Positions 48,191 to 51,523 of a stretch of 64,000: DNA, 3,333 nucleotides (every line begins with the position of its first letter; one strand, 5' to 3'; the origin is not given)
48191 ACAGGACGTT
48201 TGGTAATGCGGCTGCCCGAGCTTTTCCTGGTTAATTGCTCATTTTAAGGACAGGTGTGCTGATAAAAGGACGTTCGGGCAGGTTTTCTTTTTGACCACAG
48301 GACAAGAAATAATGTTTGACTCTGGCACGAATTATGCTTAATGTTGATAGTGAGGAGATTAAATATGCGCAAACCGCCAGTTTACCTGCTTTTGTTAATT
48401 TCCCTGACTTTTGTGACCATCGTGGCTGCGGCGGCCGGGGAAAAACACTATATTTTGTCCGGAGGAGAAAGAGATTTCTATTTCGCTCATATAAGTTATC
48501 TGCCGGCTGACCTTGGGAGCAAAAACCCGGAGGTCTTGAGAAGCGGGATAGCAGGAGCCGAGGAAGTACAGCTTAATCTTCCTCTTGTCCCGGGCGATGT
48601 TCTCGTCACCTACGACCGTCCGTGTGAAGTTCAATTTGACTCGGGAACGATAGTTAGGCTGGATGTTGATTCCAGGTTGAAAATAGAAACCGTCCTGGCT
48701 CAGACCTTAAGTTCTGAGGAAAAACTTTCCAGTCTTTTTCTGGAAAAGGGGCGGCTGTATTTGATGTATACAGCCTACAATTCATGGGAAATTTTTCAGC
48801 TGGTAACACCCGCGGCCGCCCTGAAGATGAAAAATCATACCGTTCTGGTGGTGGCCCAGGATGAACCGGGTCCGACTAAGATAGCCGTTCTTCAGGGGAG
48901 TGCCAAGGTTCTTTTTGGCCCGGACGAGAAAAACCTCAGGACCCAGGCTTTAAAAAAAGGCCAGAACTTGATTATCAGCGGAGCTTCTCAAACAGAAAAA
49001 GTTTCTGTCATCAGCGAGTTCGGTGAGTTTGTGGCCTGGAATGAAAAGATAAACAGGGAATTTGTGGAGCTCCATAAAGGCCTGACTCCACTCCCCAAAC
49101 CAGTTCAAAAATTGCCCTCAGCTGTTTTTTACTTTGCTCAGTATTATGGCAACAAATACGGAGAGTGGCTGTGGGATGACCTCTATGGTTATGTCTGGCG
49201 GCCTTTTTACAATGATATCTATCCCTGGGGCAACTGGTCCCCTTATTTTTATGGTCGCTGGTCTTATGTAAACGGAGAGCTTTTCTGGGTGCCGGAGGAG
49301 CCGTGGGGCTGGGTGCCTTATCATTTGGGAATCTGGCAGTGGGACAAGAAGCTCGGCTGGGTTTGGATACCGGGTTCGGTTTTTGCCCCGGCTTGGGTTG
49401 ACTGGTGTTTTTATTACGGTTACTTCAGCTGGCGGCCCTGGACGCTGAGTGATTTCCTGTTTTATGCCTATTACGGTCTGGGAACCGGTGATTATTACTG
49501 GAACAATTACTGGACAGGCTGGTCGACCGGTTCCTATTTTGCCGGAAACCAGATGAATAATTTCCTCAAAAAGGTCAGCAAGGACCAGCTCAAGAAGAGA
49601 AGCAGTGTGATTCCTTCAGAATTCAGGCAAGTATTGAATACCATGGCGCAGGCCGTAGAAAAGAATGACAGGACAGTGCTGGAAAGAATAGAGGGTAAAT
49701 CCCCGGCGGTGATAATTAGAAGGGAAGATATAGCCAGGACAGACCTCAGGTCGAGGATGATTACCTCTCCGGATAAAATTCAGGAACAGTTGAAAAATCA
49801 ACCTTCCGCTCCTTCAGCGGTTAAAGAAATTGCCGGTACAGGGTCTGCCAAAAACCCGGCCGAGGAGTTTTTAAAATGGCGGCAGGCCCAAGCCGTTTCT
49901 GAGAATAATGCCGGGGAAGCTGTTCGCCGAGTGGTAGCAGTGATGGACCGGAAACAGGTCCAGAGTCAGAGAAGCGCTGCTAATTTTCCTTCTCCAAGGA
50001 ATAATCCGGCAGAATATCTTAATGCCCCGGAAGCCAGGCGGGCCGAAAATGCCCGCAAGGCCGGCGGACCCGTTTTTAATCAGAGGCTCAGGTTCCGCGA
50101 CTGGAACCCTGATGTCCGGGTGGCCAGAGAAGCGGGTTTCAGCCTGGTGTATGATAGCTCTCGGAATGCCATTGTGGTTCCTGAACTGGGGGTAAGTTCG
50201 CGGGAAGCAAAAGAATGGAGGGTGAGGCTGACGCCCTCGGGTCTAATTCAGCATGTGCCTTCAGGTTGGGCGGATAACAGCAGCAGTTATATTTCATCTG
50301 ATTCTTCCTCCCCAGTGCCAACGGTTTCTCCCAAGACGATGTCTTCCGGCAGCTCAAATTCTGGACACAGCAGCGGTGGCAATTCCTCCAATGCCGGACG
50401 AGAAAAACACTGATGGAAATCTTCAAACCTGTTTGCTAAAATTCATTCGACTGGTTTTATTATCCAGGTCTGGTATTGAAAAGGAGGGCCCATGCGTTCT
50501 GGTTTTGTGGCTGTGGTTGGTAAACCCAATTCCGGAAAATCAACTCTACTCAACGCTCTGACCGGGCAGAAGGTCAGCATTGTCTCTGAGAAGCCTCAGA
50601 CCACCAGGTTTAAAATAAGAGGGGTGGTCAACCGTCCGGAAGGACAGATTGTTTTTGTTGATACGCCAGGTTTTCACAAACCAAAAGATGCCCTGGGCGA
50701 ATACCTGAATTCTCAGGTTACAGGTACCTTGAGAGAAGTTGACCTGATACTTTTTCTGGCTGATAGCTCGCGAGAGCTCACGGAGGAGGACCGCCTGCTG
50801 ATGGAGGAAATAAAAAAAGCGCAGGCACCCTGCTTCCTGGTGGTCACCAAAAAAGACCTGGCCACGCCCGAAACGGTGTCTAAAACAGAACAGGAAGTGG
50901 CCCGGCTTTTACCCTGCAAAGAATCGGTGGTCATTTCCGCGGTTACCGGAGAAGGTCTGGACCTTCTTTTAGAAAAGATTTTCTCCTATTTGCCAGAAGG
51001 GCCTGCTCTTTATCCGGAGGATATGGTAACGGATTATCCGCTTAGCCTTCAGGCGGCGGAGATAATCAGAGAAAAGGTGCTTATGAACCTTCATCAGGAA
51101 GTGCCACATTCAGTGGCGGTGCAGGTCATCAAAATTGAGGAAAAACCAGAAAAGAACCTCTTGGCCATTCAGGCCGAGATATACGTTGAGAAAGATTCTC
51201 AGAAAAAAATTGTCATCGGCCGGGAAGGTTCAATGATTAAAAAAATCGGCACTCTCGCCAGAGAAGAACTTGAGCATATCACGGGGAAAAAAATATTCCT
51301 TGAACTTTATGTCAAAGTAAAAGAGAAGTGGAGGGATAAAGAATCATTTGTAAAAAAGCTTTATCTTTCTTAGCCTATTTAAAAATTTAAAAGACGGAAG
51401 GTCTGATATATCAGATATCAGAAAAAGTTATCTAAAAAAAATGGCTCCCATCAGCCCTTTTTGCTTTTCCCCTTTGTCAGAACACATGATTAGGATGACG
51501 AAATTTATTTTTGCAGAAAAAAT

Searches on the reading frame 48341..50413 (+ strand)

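Call 8: search_protein_families(library=pfam, proteins=[window:48341-50413:+], max_evalue=0.001)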
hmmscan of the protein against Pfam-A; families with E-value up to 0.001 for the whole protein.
window:48341-50413:+ (690 aa): 2 families
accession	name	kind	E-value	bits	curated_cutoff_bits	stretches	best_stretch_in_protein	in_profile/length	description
PF20245.3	DUF6600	-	5e-18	65.5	27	1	271-368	5-99/102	Family of unknown function (DUF6600)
PF04773.18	FecR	-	4.6e-06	27.4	24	1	95-188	11-96/97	FecR protein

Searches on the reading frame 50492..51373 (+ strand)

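Call 74: search_protein_families(library=pfam, proteins=[window:50492-51373:+], max_evalue=0.0001)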
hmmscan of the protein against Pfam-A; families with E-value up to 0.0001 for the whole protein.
window:50492-51373:+ (293 aa): 9 families
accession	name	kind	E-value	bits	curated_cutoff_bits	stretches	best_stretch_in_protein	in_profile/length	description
PF01926.29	MMR_HSR1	-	3.5e-27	95.2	21.9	1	6-120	2-113/113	50S ribosome-binding GTPase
PF07650.23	KH_2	-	6.1e-19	68.1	22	1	203-281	1-78/78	KH domain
PF00350.29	Dynamin_N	-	3.3e-15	57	27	2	6-40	1-35/168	Dynamin family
PF02421.24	FeoB_N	-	1.4e-13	51.1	27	1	6-163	3-156/156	Ferrous iron transport protein B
PF00009.33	GTP_EFTU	-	2.4e-10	40.8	26.5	1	51-168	69-187/188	Elongation factor Tu GTP binding domain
PF03193.22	RsgA_GTPase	-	4.4e-07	30.3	30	0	5-63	108-170/174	RsgA GTPase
PF16897.10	MMR_HSR1_Xtn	-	1.2e-06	28.9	35.2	1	112-167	56-104/106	C-terminal region of MMR_HSR1 domain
PF10662.15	PduV-EutP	-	2.6e-05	24.5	21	1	6-162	4-140/143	Ethanolamine utilisation - propanediol utilisation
PF04548.22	AIG1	-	2.8e-05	24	27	1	7-109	4-109/212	AIG1 family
